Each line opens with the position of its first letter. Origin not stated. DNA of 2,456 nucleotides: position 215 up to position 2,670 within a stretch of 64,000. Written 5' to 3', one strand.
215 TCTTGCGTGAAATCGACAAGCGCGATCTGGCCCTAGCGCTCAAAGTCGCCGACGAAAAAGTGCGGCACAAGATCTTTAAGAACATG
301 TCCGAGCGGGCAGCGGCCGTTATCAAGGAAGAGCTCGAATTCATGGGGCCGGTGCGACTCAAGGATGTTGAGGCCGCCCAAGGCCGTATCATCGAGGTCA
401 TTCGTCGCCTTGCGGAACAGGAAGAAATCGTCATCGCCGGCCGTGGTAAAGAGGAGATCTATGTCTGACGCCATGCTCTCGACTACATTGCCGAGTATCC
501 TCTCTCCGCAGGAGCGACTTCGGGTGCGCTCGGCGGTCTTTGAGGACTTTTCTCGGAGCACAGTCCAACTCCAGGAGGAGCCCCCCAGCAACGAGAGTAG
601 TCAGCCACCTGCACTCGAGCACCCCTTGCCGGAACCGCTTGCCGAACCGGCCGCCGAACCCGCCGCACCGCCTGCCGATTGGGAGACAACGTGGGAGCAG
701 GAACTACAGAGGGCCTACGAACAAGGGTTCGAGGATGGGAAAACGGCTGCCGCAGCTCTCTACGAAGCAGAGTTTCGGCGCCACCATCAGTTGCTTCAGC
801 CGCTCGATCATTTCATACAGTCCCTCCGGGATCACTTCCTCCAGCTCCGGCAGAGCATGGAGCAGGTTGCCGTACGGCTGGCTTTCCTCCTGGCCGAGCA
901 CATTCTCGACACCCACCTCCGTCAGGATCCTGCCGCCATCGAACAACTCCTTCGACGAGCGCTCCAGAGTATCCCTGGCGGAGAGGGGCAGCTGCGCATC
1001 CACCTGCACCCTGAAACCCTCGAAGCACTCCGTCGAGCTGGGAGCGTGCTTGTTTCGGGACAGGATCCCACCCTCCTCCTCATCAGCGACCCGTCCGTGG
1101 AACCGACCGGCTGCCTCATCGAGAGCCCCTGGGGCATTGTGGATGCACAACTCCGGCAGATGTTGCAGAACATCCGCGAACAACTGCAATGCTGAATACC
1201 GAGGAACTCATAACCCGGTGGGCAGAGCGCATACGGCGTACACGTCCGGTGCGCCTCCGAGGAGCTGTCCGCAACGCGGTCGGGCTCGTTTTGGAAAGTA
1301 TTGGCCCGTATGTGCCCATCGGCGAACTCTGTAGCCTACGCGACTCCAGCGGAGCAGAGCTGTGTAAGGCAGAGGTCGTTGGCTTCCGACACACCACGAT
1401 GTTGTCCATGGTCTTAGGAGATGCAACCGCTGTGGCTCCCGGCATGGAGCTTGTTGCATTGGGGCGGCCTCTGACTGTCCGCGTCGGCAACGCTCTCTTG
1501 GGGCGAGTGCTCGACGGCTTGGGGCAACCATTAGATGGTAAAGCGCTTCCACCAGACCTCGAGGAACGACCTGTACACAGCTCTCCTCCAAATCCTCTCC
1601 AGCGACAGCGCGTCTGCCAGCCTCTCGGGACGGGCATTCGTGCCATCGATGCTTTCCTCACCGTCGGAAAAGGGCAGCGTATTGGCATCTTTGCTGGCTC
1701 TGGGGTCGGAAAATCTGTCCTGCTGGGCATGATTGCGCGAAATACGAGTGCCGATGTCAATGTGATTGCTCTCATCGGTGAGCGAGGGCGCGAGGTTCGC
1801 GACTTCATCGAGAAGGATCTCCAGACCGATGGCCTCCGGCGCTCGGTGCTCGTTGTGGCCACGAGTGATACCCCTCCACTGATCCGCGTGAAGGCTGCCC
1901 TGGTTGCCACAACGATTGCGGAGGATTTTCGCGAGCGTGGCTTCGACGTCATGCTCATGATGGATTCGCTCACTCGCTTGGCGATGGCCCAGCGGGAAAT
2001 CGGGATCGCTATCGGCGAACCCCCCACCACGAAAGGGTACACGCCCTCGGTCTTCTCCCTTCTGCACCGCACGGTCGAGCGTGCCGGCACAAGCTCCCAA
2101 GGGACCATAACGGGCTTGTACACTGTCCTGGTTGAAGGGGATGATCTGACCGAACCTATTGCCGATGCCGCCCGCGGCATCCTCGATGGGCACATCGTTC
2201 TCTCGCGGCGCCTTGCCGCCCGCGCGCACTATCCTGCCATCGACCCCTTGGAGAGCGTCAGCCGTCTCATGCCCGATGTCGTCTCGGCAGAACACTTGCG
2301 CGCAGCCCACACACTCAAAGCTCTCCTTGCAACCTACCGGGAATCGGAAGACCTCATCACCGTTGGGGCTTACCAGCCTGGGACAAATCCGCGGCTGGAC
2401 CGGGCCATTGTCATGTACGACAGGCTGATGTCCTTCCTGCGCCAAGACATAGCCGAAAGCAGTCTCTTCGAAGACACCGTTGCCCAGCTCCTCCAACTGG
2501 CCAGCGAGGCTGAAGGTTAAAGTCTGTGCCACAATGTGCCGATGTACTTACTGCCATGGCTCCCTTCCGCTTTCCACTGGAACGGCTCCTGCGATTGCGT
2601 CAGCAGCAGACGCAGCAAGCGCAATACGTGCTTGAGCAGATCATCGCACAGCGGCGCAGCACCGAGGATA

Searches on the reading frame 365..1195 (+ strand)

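Call 42: search_protein_families(library=pfam, proteins=[window:365-1195:+], max_evalue=0.00001)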
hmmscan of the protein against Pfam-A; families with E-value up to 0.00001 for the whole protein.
window:365-1195:+ (276 aa): 1 family
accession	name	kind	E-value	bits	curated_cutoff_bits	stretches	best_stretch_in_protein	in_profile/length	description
PF02108.21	FliH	-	3.2e-18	66.3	24.1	1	143-269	3-127/128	Flagellar assembly protein FliH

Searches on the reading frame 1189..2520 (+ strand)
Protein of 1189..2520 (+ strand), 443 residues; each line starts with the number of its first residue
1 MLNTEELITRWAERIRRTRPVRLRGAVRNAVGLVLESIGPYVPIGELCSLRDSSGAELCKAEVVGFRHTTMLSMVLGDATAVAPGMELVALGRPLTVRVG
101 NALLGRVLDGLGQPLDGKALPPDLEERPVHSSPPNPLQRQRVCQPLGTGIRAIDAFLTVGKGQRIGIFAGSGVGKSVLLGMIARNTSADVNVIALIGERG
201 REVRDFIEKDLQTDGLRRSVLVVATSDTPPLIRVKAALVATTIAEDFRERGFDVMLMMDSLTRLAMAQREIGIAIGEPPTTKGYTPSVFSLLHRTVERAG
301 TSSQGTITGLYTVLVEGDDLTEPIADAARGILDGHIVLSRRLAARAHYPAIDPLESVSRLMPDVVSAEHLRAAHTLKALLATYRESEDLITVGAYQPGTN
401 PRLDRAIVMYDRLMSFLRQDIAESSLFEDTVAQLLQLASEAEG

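Call 42: search_protein_families(library=pfam, proteins=[window:1189-2520:+], max_evalue=0.00001)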
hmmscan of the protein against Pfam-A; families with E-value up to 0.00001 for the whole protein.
window:1189-2520:+ (443 aa): 2 families
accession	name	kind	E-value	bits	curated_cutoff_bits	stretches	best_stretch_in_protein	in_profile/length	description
PF00006.31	ATP-synt_ab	-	5e-87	291.5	29.5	1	149-358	1-213/213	ATP synthase alpha/beta family, nucleotide-binding domain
PF18269.6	T3SS_ATPase_C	-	5e-27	94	22.7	1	365-435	1-71/72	T3SS EscN ATPase C-terminal domain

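Call 62: find_encoding_contigs(protein=window:1189-2520:+, flank=10000, max_places=2)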
Protein window:1189-2520:+ (443 aa): 2 contigs read that carry it; 2 places shown.
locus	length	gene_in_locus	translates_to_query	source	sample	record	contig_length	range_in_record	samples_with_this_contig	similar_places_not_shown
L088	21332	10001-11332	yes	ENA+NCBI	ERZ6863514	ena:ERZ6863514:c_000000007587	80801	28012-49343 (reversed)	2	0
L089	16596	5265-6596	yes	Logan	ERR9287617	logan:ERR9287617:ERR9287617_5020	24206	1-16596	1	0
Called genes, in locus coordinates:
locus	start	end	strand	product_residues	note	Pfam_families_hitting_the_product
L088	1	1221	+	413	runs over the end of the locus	-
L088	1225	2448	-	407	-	PF05762:VWA_CoxE, PF13768:VWA_3 (weak), PF00092:VWA, PF13519:VWA_2, PF00691:OmpA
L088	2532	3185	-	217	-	PF01135:PCMT, PF01596:Methyltransf_3, PF13578:Methyltransf_24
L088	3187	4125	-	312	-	PF02470:MlaD, PF28544:Helical_needle (faint)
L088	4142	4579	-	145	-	PF00436:SSB, PF22657:SSB_1 (weak)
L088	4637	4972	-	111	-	PF00376:MerR, PF13411:MerR_1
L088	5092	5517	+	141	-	-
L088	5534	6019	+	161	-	PF06429:Flg_bbr_C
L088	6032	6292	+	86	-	-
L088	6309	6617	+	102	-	PF02049:FliE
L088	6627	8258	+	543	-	PF01514:YscJ_FliF, PF08345:YscJ_FliF_C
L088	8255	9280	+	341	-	PF03448:MgtE_N (faint), PF14842:FliG_N, PF14841:FliG_M, PF14842:FliG_N, PF01706:FliG_C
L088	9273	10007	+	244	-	PF02108:FliH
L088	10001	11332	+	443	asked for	PF00006:ATP-synt_ab, PF18269:T3SS_ATPase_C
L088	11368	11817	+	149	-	PF02050:FliJ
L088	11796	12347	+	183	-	PF03448:MgtE_N (weak)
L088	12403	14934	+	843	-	PF11897:DUF3417, PF00343:Phosphorylase, PF28476:GlgP_C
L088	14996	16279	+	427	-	PF13167:GTP-bdg_N, PF16360:GTP-bdg_M, PF01926:MMR_HSR1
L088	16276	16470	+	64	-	-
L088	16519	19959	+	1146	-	PF14870:PSII_BNR (faint), PF15902:Sortilin-Vps10 (weak), PF25852:DUF6242_C (faint), PF02012:BNR (faint), PF15902:Sortilin-Vps10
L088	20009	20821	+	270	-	PF13677:MotB_plug, PF00691:OmpA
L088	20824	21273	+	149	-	PF02623:FliW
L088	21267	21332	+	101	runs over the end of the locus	PF02599:CsrA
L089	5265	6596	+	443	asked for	PF00006:ATP-synt_ab, PF18269:T3SS_ATPase_C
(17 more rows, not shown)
